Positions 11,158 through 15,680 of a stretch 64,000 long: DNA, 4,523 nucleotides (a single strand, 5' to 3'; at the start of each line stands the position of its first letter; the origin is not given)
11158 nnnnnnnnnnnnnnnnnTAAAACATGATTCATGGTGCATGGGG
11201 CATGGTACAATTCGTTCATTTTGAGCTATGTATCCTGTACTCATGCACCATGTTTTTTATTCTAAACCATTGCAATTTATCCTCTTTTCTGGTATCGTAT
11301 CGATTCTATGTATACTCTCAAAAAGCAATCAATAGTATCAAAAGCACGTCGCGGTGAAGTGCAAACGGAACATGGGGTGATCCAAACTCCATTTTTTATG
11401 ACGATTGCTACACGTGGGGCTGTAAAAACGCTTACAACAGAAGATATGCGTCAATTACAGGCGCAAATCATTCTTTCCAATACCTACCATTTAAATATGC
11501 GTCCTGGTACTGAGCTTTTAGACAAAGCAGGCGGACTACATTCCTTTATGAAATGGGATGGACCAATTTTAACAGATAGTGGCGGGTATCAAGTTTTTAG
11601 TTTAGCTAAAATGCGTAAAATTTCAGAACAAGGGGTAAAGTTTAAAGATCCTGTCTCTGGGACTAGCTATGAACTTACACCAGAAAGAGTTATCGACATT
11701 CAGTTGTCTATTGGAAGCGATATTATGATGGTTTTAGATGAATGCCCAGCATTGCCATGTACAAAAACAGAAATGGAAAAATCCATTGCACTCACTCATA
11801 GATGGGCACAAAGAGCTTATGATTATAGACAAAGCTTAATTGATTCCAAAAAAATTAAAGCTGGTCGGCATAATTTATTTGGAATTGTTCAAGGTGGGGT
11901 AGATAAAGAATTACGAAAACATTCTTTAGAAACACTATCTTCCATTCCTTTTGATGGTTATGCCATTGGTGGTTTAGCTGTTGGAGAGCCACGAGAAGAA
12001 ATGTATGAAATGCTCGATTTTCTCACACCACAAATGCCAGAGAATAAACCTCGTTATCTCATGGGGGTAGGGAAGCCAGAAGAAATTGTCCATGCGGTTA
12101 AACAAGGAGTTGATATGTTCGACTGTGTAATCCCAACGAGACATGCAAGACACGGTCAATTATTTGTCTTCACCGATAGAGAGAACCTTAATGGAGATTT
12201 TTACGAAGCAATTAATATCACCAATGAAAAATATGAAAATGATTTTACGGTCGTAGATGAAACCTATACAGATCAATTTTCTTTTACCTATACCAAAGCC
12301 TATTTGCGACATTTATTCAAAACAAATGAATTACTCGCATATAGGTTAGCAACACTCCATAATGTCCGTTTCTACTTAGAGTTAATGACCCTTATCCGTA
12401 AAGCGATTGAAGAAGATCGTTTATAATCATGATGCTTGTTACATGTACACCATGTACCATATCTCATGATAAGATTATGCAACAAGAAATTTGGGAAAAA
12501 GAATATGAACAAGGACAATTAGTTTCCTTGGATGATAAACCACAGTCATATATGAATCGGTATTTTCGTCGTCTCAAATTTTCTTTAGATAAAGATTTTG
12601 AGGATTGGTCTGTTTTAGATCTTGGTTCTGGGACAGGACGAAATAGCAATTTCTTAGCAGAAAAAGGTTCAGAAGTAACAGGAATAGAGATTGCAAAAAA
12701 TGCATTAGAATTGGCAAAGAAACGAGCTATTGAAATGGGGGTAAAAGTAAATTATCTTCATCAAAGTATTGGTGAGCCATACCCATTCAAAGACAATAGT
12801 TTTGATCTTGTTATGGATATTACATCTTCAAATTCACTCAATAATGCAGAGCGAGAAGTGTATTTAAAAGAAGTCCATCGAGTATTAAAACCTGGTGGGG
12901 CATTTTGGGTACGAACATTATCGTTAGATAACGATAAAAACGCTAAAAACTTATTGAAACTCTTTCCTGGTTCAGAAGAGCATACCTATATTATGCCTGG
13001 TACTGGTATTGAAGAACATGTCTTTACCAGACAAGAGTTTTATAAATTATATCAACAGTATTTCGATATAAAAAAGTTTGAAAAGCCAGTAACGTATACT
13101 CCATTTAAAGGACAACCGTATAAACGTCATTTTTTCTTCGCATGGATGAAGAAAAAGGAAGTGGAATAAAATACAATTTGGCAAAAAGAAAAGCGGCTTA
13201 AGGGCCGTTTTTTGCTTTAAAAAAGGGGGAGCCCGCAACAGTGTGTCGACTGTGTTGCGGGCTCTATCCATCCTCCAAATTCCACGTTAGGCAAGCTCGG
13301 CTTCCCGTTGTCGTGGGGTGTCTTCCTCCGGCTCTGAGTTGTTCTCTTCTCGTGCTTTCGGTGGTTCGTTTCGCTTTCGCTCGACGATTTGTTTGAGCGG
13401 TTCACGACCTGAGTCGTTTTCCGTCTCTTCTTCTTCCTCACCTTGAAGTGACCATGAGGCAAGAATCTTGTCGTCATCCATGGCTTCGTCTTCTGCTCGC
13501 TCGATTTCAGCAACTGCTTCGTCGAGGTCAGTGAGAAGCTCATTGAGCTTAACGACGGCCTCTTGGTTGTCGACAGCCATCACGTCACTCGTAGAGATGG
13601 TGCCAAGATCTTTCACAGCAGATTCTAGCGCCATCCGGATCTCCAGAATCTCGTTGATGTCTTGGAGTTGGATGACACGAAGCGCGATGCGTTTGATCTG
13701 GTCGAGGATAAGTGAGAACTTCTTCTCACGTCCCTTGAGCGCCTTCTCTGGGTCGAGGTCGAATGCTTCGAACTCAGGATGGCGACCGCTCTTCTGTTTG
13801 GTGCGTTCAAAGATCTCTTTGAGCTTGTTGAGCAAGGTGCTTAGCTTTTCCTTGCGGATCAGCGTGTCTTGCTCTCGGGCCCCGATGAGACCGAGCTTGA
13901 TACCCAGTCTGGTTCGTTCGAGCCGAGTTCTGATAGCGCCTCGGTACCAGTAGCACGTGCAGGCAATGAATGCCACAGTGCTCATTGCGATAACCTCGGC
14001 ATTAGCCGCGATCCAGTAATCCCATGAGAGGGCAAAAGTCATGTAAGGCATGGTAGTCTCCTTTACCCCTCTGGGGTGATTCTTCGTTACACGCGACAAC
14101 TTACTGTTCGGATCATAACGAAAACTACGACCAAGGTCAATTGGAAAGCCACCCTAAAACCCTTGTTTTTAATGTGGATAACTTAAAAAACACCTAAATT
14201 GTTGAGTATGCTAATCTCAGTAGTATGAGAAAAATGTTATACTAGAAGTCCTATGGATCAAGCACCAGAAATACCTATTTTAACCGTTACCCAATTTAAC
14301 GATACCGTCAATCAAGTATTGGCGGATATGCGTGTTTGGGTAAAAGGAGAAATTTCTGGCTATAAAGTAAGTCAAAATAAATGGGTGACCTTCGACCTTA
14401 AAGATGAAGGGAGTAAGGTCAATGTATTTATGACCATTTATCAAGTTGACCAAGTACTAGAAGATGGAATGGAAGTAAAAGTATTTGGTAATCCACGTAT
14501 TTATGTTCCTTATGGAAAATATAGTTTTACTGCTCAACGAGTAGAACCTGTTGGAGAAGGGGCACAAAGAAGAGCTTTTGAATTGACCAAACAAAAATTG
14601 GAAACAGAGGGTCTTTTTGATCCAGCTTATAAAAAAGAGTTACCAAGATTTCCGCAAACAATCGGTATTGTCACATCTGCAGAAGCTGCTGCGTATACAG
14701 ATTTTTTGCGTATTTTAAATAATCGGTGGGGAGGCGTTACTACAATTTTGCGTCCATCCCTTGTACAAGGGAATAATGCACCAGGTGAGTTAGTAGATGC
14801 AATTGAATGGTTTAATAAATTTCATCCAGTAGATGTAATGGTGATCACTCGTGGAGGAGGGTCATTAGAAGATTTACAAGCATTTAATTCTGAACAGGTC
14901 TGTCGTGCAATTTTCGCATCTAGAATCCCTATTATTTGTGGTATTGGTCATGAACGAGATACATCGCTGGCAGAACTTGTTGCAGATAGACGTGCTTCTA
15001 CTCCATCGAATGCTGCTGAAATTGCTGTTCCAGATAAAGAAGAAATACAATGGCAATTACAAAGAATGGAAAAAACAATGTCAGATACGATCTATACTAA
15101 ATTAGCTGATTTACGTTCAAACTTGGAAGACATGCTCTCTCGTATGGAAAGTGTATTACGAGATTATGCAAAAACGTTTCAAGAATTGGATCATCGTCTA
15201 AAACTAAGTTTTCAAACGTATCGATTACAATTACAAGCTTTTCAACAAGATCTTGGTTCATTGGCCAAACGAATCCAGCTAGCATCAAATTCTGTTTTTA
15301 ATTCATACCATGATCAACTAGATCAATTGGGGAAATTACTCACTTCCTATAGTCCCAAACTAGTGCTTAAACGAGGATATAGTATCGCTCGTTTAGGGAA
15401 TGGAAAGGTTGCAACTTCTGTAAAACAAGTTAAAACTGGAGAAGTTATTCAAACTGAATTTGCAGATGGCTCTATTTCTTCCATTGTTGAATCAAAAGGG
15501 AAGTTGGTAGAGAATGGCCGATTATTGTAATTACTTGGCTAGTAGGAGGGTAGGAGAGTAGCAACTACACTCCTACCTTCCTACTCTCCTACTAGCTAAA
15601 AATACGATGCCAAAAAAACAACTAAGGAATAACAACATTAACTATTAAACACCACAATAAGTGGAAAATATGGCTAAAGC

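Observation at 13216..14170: Island 2: self-contained high-GC cassette (promoter, SD, TM/coiled-coil/acidic-tail protein, terminator) on the minus strand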

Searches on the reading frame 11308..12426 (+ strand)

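Call 7: search_protein_families(library=pfam, proteins=[window:11308-12426:+], max_evalue=0.1)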
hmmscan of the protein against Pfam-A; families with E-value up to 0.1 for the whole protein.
window:11308-12426:+ (372 aa): 1 family
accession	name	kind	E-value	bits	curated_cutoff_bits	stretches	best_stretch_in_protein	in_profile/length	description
PF01702.25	TGT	-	4.3e-143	477.1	26.3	1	12-372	2-344/357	Queuine tRNA-ribosyltransferase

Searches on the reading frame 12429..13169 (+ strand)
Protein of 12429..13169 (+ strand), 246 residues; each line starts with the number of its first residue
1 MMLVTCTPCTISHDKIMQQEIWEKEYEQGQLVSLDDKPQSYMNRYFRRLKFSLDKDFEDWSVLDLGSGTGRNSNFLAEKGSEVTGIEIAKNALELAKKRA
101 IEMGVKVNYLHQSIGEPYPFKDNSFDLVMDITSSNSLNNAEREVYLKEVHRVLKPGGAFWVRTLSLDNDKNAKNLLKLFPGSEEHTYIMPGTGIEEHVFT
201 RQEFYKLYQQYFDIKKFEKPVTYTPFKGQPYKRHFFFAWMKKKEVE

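Call 7: search_protein_families(library=pfam, proteins=[window:12429-13169:+], max_evalue=0.1)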
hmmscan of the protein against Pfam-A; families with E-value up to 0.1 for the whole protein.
window:12429-13169:+ (246 aa): 23 families
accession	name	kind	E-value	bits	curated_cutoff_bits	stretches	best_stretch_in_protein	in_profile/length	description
PF13649.12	Methyltransf_25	-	1.1e-22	81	27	1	62-157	1-97/97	Methyltransferase domain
PF08241.18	Methyltransf_11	-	1e-21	77.8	21.2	1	63-160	1-94/95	Methyltransferase domain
PF13847.12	Methyltransf_31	-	2.5e-19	69.9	27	1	60-171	5-114/145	Methyltransferase domain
PF08242.18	Methyltransf_12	-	4.2e-13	50.3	30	1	63-158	1-97/98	Methyltransferase domain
PF01209.24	Ubie_methyltran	-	4.7e-13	49.5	20.1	1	46-165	35-155/233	ubiE/COQ5 methyltransferase family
PF13489.12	Methyltransf_23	-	6.6e-10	39.4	27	1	44-204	8-150/164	Methyltransferase domain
PF02353.26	CMAS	-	1.8e-07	31.2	27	1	61-177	65-181/273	Mycolic acid cyclopropane synthetase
PF05724.17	TPMT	-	8.2e-07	29.3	26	1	17-166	1-158/218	Thiopurine S-methyltransferase (TPMT)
PF05175.20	MTS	-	1.1e-05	25.6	23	1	55-161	29-138/170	Methyltransferase small domain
PF03848.20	TehB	-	0.00033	20.6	20.4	1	61-97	33-69/193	Tellurite resistance protein TehB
PF01728.25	FtsJ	-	0.00046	20.6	24.1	1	58-170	21-113/181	FtsJ-like methyltransferase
PF05148.21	Methyltransf_8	-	0.0013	19.1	27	1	118-163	116-158/219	Hypothetical methyltransferase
PF03141.22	Methyltransf_29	-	0.0026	16.8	23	1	58-162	117-218/506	Putative S-adenosyl-L-methionine-dependent methyltransferase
PF05891.18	Methyltransf_PK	-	0.0051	16.8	27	1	44-163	40-161/218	AdoMet dependent proline di-methyltransferase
PF01555.25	N6_N4_Mtase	-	0.0053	17.2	26.7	0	145-197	35-61/221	DNA methylase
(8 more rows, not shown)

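Call 71: search_protein_families(library=padloc, proteins=[window:12429-13169:+], max_evalue=0.1)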
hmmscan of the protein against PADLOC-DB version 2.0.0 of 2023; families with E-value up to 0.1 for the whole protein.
window:12429-13169:+ (246 aa): 3 families
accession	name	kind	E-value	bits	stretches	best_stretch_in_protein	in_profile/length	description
PDLC04134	mad2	-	1.2e-21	75.1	1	57-190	290-426/492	mads_2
PDLC03252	MTase_II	-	0.0038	14.6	0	143-162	146-164/365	Type II methyltransferase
PDLC03299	MTase_II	-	0.013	13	0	58-100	215-257/296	Type II methyltransferase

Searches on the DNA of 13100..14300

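Call 74: search_rna_families(source=window, start=13100, end=14300, threshold=evalue, max_evalue=5)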
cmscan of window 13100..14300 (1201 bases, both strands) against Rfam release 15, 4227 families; matches with E-value up to 5: 5.
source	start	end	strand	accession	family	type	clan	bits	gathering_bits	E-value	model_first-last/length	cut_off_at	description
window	13186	13269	+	RF02397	sau-5971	Gene; sRNA;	-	27.7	90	0.02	1-96/96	no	Staphylococcus sRNA sau-5971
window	13179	13271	-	RF02058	STnc400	Gene;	-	22.1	80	0.17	1-125/125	no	Gammaproteobacterial sRNA STnc400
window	13154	13219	+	RF02183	ST7-OT3_1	Gene; lncRNA;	-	18.8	50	3.2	1-79/79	no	ST7 overlapping transcript 3 conserved region 1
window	13941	14004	-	RF03639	mir-619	Gene; miRNA;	-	16.5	80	2.8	1-70/70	no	mir-619 microRNA precursor family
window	13212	13280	-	RF00690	MIR408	Gene; miRNA;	-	14.5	64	2.8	1-126/126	no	MIR408 microRNA precursor family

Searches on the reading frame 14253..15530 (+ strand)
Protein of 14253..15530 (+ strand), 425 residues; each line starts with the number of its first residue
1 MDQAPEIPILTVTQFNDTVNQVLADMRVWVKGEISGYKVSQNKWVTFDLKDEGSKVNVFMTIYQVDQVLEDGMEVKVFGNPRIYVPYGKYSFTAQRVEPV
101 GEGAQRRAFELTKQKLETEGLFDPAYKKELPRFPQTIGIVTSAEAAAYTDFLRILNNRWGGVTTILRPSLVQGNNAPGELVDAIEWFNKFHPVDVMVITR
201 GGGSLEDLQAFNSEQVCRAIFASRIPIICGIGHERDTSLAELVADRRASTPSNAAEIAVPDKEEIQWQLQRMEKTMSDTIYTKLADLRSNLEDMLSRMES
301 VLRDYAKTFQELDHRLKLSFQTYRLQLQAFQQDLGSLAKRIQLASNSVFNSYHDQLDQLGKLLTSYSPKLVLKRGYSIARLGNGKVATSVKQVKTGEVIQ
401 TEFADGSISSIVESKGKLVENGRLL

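Call 7: search_protein_families(library=pfam, proteins=[window:14253-15530:+], max_evalue=0.1)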
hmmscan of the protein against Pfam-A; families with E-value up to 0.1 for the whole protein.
window:14253-15530:+ (425 aa): 7 families
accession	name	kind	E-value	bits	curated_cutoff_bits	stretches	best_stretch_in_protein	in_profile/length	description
PF02601.20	Exonuc_VII_L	-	1.1e-86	291.7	35.9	1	121-410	1-314/315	Exonuclease VII, large subunit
PF13742.12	tRNA_anti_2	-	2.6e-17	63.3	27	1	10-97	1-94/95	OB-fold nucleic acid binding domain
PF01336.31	tRNA_anti-codon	-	1.5e-08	34.9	27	1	28-100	1-75/75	OB-fold nucleic acid binding domain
PF01442.23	Apolipoprotein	-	0.011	15.9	90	1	263-346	14-164/190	Apolipoprotein A1/A4/E domain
PF24487.1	NDC80_loop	-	0.011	15.8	27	1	258-366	74-188/233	Kinetochore protein NDC80 loop region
PF17675.6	APG6_N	-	0.033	15.1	45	0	259-347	45-131/132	Apg6 coiled-coil region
PF04513.17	Baculo_PEP_C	-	0.047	14.2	38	1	275-341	38-101/140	Baculovirus polyhedron envelope protein, PEP, C terminus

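Call 16: find_related_loci(query=window:14253-15530:+, collection=genome_contigs, flank=6000)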
Query window:14253-15530:+ (425 aa) in genome_contigs; peptide patterns used: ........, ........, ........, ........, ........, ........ (x = any residue, [..] = any of these).
47 stretches matched a pattern; 13 encode a relative of the query (tblastn E <= 1e-3); 13 distinct loci.
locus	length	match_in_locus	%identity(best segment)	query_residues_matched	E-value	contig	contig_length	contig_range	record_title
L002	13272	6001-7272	67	1-425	0e+0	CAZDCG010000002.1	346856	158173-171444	MAG TPA_asm: uncultured Gammaproteobacteria bacterium isolate SRP263527_co2_164 genome assembly, contig: NODE_8_length_3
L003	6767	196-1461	62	5-425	0e+0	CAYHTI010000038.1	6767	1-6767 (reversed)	MAG TPA_asm: uncultured Gammaproteobacteria bacterium isolate ERP119705_co15_179 genome assembly, contig: NODE_14282_len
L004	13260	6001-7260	59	7-425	1e-173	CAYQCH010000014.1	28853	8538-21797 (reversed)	MAG TPA_asm: uncultured Gammaproteobacteria bacterium isolate SRP329715_co1_137 genome assembly, contig: NODE_2261_lengt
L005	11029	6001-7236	50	7-418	2e-141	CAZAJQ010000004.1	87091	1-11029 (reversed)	MAG TPA_asm: uncultured Gammaproteobacteria bacterium isolate binchicken_co38_603 genome assembly, contig: NODE_678_leng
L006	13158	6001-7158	45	6-413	9e-118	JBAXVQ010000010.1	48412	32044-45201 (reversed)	MAG: bacterium isolate ELA691 MAG691_10, whole genome shotgun sequence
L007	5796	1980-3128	43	9-413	1e-101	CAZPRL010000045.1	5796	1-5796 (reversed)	MAG TPA_asm: uncultured Candidatus Saccharibacteria bacterium isolate SRP136066_co1_37 genome assembly, contig: NODE_233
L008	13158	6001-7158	42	9-416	5e-98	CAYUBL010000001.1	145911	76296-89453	MAG TPA_asm: uncultured Candidatus Saccharibacteria bacterium isolate SRP170004_co1_552 genome assembly, contig: NODE_10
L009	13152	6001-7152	40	9-413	9e-94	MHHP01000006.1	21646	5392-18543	MAG: Candidatus Andersenbacteria bacterium RIFCSPHIGHO2_02_FULL_45_11 rifcsphigho2_02_scaffold_10879, whole genome shotg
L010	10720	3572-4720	41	9-412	3e-93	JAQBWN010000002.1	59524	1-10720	MAG: bacterium isolate casp150-mb.232 NODE_1266_length_59524_cov_0.080993, whole genome shotgun sequence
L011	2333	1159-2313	40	9-414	2e-96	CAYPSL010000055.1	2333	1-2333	MAG TPA_asm: uncultured Candidatus Saccharibacteria bacterium isolate binchicken_co105_409 genome assembly, contig: NODE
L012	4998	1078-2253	40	2-415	2e-92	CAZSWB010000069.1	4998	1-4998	MAG TPA_asm: uncultured Candidatus Saccharibacteria bacterium isolate SRP319275_co1_141 genome assembly, contig: NODE_24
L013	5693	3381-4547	41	2-412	2e-89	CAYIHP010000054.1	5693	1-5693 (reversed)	MAG TPA_asm: uncultured Candidatus Saccharibacteria bacterium isolate ERP119705_co21_154 genome assembly, contig: NODE_1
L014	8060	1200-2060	47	9-294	3e-83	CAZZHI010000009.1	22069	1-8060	MAG TPA_asm: uncultured Candidatus Saccharibacteria bacterium isolate SRP286056_co1_201 genome assembly, contig: NODE_27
